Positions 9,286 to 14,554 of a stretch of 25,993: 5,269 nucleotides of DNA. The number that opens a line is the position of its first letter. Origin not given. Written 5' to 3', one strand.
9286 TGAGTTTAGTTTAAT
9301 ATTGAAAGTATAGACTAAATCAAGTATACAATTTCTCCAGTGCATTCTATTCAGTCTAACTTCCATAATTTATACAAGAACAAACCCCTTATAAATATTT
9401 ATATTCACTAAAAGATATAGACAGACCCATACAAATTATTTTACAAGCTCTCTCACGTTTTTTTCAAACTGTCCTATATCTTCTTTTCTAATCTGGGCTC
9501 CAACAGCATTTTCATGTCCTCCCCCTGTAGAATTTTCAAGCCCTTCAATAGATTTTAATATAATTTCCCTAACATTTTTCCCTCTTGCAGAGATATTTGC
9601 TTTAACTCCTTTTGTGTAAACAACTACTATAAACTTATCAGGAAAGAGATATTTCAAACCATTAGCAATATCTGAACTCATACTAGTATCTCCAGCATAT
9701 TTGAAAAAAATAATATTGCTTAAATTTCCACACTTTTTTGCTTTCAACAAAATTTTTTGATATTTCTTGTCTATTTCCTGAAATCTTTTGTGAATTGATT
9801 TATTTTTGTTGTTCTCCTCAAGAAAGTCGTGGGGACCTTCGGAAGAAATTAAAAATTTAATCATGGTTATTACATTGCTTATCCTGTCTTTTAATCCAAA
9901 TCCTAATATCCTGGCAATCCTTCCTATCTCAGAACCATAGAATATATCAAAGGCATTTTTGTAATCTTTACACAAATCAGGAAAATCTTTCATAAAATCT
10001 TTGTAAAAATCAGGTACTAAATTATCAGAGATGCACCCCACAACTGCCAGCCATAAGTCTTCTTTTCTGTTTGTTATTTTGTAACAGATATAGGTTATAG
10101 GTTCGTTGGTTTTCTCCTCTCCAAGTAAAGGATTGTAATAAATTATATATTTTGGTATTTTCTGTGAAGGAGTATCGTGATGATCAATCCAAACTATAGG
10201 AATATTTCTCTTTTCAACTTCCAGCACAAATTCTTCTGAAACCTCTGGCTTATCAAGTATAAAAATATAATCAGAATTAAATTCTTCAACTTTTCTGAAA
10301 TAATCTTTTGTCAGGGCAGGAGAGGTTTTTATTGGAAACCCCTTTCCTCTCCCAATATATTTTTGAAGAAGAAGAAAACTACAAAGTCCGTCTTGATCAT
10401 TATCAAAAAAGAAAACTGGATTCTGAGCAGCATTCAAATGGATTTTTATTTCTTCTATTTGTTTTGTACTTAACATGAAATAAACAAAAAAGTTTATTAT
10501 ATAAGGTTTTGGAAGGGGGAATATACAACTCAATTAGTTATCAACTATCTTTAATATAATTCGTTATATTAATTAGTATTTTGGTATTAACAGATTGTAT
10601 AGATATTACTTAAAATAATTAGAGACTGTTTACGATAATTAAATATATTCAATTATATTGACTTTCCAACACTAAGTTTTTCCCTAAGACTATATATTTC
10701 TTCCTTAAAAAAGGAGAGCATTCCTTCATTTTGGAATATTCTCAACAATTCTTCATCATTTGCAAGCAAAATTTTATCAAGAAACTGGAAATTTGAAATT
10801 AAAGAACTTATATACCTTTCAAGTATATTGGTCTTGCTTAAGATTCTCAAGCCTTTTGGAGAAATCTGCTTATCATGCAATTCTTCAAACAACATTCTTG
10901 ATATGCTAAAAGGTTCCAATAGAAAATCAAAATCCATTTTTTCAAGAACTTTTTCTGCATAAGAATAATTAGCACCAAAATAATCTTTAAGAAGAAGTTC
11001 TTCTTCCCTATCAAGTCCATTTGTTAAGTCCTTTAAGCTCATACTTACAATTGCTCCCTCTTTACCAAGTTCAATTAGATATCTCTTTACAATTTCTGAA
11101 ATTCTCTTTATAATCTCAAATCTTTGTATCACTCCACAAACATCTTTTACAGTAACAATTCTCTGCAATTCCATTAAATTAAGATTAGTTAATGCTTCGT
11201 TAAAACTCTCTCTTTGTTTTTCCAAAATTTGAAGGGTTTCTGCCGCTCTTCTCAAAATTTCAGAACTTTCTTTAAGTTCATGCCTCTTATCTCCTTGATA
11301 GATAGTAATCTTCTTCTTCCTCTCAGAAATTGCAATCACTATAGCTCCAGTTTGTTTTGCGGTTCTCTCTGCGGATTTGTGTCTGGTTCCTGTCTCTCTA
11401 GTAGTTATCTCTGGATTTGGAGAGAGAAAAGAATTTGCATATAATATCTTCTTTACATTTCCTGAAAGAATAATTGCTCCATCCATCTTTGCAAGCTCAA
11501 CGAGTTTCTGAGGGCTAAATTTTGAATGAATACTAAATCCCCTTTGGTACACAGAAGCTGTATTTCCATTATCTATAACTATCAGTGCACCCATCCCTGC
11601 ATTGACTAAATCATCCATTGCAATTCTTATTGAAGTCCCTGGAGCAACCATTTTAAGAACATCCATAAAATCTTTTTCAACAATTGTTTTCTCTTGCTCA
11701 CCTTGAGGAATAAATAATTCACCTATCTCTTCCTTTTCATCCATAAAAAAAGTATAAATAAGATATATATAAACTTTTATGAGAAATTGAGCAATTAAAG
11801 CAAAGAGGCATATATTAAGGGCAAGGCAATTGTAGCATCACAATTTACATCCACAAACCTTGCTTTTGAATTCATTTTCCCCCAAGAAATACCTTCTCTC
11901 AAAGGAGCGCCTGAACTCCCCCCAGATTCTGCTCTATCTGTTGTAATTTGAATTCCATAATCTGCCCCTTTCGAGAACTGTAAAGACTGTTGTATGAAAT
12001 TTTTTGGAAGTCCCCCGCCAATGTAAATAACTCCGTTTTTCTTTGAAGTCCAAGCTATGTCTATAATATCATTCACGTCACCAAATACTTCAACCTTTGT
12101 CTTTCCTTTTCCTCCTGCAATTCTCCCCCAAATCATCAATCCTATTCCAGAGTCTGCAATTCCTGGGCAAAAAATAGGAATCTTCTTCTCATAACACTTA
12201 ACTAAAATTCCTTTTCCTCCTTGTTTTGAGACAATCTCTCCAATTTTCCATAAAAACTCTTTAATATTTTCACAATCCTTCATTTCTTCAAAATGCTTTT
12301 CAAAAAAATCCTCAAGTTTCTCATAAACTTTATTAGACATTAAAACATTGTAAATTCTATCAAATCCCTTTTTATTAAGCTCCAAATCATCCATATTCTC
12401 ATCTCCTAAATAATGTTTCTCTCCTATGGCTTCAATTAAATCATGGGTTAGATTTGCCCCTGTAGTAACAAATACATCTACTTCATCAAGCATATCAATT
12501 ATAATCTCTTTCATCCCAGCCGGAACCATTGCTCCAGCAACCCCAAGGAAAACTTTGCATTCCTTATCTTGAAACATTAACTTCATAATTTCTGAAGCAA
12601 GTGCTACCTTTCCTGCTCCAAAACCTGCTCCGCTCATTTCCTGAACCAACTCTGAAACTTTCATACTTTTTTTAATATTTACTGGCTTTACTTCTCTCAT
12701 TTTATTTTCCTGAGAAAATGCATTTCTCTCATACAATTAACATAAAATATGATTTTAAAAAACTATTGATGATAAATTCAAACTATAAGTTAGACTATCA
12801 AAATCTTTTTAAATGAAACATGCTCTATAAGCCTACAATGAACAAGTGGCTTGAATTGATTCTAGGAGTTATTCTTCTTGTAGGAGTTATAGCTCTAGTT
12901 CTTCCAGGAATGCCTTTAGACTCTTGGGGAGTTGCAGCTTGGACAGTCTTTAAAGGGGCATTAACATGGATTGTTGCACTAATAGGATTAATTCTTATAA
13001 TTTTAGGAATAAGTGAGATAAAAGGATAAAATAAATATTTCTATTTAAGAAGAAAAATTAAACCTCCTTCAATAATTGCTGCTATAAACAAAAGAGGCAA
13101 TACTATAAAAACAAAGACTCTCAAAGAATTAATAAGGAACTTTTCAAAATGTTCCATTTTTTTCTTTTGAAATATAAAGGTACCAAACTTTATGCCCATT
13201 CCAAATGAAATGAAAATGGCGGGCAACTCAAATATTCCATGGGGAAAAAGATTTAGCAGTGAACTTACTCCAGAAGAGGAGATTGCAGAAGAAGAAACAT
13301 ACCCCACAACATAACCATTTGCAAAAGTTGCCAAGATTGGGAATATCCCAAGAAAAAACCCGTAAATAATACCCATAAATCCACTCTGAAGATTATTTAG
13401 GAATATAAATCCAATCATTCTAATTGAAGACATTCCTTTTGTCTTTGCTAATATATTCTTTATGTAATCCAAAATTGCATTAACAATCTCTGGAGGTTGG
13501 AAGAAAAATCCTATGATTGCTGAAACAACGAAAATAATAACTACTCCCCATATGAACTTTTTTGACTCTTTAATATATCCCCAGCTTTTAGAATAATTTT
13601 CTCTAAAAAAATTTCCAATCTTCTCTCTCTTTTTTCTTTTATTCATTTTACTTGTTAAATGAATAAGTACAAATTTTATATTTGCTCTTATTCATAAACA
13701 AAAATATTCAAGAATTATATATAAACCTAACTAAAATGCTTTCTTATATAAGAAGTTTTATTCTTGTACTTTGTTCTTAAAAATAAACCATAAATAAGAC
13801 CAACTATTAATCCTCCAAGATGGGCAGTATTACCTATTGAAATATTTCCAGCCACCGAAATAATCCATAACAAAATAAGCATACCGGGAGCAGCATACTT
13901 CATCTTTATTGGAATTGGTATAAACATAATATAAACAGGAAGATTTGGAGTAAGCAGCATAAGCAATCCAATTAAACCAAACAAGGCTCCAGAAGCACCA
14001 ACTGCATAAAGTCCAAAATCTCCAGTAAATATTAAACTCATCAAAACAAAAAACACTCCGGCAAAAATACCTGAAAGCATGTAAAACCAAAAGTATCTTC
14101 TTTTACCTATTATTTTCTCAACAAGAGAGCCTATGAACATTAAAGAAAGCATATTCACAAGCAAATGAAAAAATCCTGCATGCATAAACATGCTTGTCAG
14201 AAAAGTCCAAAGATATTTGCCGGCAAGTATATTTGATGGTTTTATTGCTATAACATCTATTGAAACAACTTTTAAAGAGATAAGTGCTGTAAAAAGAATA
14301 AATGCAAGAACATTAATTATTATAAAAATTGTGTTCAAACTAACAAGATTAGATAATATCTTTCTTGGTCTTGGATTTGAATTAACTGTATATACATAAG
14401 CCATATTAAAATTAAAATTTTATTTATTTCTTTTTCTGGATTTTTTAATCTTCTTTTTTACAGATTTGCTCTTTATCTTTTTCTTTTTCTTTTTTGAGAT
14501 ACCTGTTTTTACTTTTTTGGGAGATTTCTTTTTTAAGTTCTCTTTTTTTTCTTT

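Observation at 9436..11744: Candidate c-di-AMP make/break module in a DPANN-like archaeon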

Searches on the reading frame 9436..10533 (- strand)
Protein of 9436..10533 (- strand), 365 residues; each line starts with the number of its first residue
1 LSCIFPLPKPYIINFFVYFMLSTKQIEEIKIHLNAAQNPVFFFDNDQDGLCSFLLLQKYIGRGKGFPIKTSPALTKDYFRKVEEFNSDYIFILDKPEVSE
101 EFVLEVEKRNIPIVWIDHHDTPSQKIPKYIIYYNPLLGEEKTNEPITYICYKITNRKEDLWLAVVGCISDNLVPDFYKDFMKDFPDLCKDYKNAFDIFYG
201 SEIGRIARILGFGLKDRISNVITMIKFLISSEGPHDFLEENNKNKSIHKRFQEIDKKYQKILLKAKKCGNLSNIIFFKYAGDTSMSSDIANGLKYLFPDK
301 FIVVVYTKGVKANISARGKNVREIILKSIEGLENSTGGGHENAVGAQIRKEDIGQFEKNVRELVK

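Call 3: search_protein_families(library=pfam, proteins=[window:9436-10533:-], max_evalue=0.01)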
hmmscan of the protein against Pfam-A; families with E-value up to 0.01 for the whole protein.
window:9436-10533:- (365 aa): 2 families
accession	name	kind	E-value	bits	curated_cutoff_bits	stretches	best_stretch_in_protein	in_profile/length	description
PF02272.25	DHHA1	-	1.8e-07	31.9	25.9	1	280-365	12-101/102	DHHA1 domain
PF01368.27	DHH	-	2e-06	28.5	28.1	1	44-134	7-87/125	DHH family, N-terminal domain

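Call 4: search_protein_families(library=ncbifam, proteins=[window:9436-10533:-], max_evalue=0.01)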
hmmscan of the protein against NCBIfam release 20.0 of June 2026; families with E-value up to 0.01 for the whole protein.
window:9436-10533:- (365 aa): 3 families
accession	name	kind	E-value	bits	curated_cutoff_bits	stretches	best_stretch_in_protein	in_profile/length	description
TIGR00644.1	recJ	equivalog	3.1e-11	42.3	396.9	2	217-364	272-422/546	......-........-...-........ exonuclease RecJ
NF053576.1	RecJ_archaeal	equivalog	4.2e-11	42.4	360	2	33-170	8-149/452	RecJ family nuclease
NF040701.1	RecJ_Meth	equivalog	5e-07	28.9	550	1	45-170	16-147/449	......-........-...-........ exonuclease RecJ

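Call 8: search_solved_structures(query=window:9436-10533:-, max_evalue=1, show_alignments=3)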
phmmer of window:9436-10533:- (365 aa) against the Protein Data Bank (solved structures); distinct sequences matched with E-value up to 1: 5.
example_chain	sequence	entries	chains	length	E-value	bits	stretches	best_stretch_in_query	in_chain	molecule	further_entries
5x4h_A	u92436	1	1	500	1.8e-09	40.3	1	25-174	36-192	Uncharacterized protein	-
5x4i_A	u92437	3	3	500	4.6e-09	39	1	25-174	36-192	Uncharacterized protein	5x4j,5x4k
6tvv_A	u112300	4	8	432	1.3e-05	27.7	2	262-364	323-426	MjaRecJ | nuclease RecJ2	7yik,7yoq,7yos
7bhi_A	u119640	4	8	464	2.2e-05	26.9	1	32-175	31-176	Conserved protein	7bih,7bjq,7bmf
7ykv_A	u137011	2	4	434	2.5e-05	26.7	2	262-364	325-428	archaeal nuclease RecJ2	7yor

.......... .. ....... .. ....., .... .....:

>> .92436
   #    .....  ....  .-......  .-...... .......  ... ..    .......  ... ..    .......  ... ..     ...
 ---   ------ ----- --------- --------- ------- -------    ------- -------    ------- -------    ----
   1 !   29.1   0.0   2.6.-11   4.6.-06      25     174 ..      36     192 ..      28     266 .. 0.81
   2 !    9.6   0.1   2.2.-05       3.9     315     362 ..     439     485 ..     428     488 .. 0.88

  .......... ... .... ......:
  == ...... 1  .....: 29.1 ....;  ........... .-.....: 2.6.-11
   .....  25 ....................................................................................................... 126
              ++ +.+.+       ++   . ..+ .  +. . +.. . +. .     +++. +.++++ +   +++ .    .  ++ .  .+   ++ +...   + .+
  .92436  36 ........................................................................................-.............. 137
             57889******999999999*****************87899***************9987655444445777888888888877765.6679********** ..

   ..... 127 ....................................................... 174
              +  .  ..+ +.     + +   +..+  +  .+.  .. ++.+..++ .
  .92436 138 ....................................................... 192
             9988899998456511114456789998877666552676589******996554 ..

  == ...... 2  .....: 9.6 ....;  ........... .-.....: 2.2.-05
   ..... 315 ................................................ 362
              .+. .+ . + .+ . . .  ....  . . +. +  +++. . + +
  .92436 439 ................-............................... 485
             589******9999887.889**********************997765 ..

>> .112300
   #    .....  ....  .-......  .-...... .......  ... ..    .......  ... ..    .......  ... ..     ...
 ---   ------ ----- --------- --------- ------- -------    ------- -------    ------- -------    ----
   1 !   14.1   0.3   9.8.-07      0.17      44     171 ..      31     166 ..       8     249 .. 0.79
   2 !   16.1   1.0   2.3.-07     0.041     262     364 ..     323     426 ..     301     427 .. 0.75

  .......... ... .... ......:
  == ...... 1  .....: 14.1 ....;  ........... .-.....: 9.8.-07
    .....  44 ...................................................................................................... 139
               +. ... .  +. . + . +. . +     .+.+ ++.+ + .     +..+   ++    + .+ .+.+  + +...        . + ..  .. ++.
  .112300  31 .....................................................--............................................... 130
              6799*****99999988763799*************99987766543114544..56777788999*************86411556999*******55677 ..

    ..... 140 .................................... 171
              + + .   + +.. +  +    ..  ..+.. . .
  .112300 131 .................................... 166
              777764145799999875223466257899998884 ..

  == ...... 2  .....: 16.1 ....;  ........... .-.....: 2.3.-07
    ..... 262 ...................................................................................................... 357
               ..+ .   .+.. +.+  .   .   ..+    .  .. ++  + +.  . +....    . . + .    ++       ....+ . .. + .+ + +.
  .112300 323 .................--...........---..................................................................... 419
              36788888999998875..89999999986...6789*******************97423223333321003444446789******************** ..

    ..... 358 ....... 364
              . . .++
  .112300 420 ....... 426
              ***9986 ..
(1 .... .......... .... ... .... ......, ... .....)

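Call 19: find_homologous_proteins(query=window:9436-10533:-, max_evalue=1e-10)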
Query window:9436-10533:- (365 aa): 2634 proteins with E <= 1e-10 among 4409 candidates; the best 120 are listed.
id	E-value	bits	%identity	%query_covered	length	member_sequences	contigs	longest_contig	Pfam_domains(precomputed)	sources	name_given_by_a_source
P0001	1.8e-230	782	100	95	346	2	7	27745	PF01368.28,PF02272.25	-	-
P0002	5.0e-200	682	86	95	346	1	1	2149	PF01368.28,PF02272.25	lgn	-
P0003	4.0e-199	679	85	95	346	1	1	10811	PF01368.28,PF02272.25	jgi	jgi:single-stranded DNA-specific DHH superfamily exonuclease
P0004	9.5e-199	678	84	95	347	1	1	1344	PF01368.28,PF02272.25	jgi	jgi:single-stranded DNA-specific DHH superfamily exonuclease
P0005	1.7e-196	671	84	95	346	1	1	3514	PF01368.28,PF02272.25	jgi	jgi:single-stranded DNA-specific DHH superfamily exonuclease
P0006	2.3e-196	670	83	95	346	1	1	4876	PF01368.28,PF02272.25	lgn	-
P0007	3.4e-196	670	84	95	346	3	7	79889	PF01368.28,PF02272.25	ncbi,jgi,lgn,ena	-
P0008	4.2e-196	669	84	95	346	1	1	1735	PF01368.28,PF02272.25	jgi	jgi:single-stranded DNA-specific DHH superfamily exonuclease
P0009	8.2e-196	668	82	95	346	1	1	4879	PF01368.28,PF02272.25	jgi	jgi:single-stranded DNA-specific DHH superfamily exonuclease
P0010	1.7e-195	667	83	95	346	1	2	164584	PF01368.28,PF02272.25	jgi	jgi:single-stranded DNA-specific DHH superfamily exonuclease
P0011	2.7e-195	667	82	95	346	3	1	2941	PF01368.28,PF02272.25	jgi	jgi:single-stranded DNA-specific DHH superfamily exonuclease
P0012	2.9e-195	666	83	95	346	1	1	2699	PF01368.28,PF02272.25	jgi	jgi:single-stranded DNA-specific DHH superfamily exonuclease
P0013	7.1e-195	665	83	95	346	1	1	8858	PF01368.28,PF02272.25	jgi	-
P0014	1.0e-194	665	83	95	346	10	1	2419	PF01368.28,PF02272.25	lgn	-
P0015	9.2e-194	662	83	95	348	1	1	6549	PF01368.28,PF02272.25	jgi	jgi:single-stranded DNA-specific DHH superfamily exonuclease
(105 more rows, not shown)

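Call 35: search_solved_structures(query=A1, max_evalue=10)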
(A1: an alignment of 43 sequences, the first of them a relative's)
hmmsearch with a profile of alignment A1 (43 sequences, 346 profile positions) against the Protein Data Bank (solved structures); distinct sequences matched with E-value up to 10: 9.
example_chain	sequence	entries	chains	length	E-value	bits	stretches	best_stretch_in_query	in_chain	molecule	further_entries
5x4h_A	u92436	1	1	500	2.1e-08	36.8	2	7-152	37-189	Uncharacterized protein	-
7bhi_A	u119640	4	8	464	5.5e-08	35.5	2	10-156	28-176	Conserved protein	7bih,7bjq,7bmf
5x4i_A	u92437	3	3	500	5.8e-08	35.4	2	7-152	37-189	Uncharacterized protein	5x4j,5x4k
7ykv_A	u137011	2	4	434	3.1e-07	33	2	23-178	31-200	archaeal nuclease RecJ2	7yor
6tvv_A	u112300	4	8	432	3.2e-07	32.9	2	23-178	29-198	MjaRecJ | nuclease RecJ2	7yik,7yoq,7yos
9r7o_A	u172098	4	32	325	0.028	16.7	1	68-153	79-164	DHH family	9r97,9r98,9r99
8a8k_A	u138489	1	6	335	0.24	13.7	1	69-125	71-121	PAP phosphatase from Methanothermococcus thermolithotrophicus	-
5j6r_A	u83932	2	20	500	0.43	12.8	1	52-94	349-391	Major capsid protein L1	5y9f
5jb1_A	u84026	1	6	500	0.44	12.8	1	52-94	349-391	Major capsid protein L1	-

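Call 38: predict_structure(alignment_id=A1)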
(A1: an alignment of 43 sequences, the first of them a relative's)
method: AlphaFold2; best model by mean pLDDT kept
length: 346 residues; sequences in the alignment: 43
mean_pLDDT: 93.2   pTM: 0.89
mean pLDDT of the five models: 93.2, 92.5, 92.1, 91.8, 91.1
residues with pLDDT >= 90: 289; 70-90: 53; 50-70: 4; < 50: 0
segments of 3 or more residues with pLDDT < 50: none
pLDDT, mean of each block of 10 residues (from residue 1): 93 98 94 98 93 83 96 93 95 95 90 90 90 96 97 94 96 90 96 90 93 94 92 93 90 88 90 94 95 95 96 93 95 97 92
secondary structure, 60 per line:
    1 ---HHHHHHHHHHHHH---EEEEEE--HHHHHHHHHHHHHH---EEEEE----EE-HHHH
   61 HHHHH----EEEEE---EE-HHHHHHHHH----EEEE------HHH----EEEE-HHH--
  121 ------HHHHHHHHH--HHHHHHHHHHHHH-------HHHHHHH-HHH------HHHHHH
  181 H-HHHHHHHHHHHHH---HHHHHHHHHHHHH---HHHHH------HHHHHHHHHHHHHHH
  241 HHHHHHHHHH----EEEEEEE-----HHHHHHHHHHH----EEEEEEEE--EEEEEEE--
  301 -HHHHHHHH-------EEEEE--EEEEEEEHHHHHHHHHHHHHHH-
elements in order: H4-16 E20-25 H28-41 E45-49 H57-65 E70-74 H81-89 E94-97 E111-114 H127-135 H138-150 H158-164 H175-181 H183-195 H199-211 H215-219 H226-250 E255-261 H267-277 E282-289 E292-298 H302-309 E317-321 E324-330 H331-345

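Call 41: fold_search(model_id=the predicted structure, library=pdb)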
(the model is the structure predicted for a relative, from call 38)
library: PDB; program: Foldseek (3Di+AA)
matches with E <= 10: 1425; with E <= 0.001: 77
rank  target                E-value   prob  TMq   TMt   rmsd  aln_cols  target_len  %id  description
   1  7ykv_B                1.3e-16  1.00  0.65  0.54   6.6       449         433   18  The structure of archaeal nuclease RecJ2 from Methanocaldococcus jannaschii (released 2023-07-26)
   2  7bjq_A                3.4e-16  1.00  0.65  0.53   8.0       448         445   14  Crystal structure of RecJCdc45 from Methanothermobacter thermoautotroficus in complex with ssDNA (released 2022-07-27)
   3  7bhi_A                7.0e-16  1.00  0.69  0.56   6.4       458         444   15  Crystal structure of RecJ-Cdc45 from Methanothermobacter Thermoautotrophicus (released 2022-07-20)
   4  7bih_B                1.3e-15  1.00  0.56  0.46   9.7       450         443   15  Crystal structure of RecJ-Cdc45 from Methanothermobacter Thermoautotrophicus in the closed state. (released 2022-07-27)
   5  5x4h                  2.4e-15  1.00  0.46  0.37  13.7       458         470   13  The crystal structure of Pyrococcus furiosus RecJ (wild-type) (released 2018-02-14)
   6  7e15_A                2.8e-15  1.00  0.48  0.39  12.9       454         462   16  Protein ternary complex working for DNA replication initiation (released 2021-10-06)
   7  7bih_A                3.8e-15  1.00  0.60  0.49   7.4       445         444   15  Crystal structure of RecJ-Cdc45 from Methanothermobacter Thermoautotrophicus in the closed state. (released 2022-07-27)
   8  5ght                  4.3e-15  1.00  0.40  0.31  14.3       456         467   16  DNA replication protein (released 2016-10-12)
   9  5x4j                  5.1e-15  1.00  0.45  0.36  13.8       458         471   13  The crystal structure of Pyrococcus furiosus RecJ (Zn-soaking) (released 2018-02-14)
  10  7e15_D                6.9e-15  1.00  0.50  0.40  12.6       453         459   16  Protein ternary complex working for DNA replication initiation (released 2021-10-06)
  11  7bhi_B                7.3e-15  1.00  0.68  0.55   6.4       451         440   15  Crystal structure of RecJ-Cdc45 from Methanothermobacter Thermoautotrophicus (released 2022-07-20)
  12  7ykv_A                7.3e-15  1.00  0.50  0.42  13.1       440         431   18  The structure of archaeal nuclease RecJ2 from Methanocaldococcus jannaschii (released 2023-07-26)
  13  5x4i                  9.8e-15  1.00  0.45  0.36  13.6       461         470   13  Pyrococcus furiosus RecJ (D83A, Mn-soaking) (released 2018-02-14)
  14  7yik_B                1.2e-14  1.00  0.65  0.54   6.5       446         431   17  The structure of archaeal nuclease RecJ2 from Methanocaldococcus jannaschii (released 2023-07-19)
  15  6tvv_A                1.9e-14  1.00  0.66  0.55   6.4       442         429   17  Crystal structure of 3'-5' RecJ exonuclease from M. Jannaschii (released 2021-01-27)
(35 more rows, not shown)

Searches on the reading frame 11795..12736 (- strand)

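Call 3: search_protein_families(library=pfam, proteins=[window:11795-12736:-], max_evalue=0.01)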
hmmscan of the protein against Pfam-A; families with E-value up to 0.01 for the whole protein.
window:11795-12736:- (313 aa): 1 family
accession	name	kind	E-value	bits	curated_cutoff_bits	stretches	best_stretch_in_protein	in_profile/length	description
PF01916.23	DS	-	2.5e-95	319.5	27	1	29-311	1-287/288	Deoxyhypusine synthase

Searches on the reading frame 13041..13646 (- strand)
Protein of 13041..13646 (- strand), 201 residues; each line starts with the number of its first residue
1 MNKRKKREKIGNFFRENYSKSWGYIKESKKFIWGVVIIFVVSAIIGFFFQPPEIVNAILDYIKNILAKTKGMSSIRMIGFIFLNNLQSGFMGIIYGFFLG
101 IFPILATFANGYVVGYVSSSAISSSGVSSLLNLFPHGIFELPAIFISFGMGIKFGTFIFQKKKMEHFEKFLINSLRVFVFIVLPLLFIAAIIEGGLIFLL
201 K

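Call 3: search_protein_families(library=pfam, proteins=[window:13041-13646:-], max_evalue=0.01)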
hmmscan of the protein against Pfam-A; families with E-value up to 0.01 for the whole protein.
window:13041-13646:- (201 aa): 1 family
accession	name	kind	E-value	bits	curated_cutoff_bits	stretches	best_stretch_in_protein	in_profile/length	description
PF01944.22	SpoIIM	-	5.7e-27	95.1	26.9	1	36-194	2-159/163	Stage II sporulation protein M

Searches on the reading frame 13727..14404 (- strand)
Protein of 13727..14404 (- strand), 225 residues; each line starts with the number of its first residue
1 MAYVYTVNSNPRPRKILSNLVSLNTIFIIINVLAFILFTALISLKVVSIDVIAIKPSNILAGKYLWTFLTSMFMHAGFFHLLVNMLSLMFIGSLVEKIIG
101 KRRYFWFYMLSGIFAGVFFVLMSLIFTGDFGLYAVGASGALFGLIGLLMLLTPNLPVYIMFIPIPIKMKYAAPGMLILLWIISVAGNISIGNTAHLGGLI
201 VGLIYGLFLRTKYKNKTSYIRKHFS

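Call 3: search_protein_families(library=pfam, proteins=[window:13727-14404:-], max_evalue=0.01)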
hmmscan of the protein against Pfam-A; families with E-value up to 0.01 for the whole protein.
window:13727-14404:- (225 aa): 2 families
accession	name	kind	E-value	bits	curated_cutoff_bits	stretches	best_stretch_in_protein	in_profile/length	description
PF01694.28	Rhomboid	-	3.2e-31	108.9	22.6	1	64-210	3-141/143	Rhomboid domain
PF08551.15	DUF1751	-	7e-09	36.6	22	1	59-127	4-70/99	Eukaryotic integral membrane protein (DUF1751)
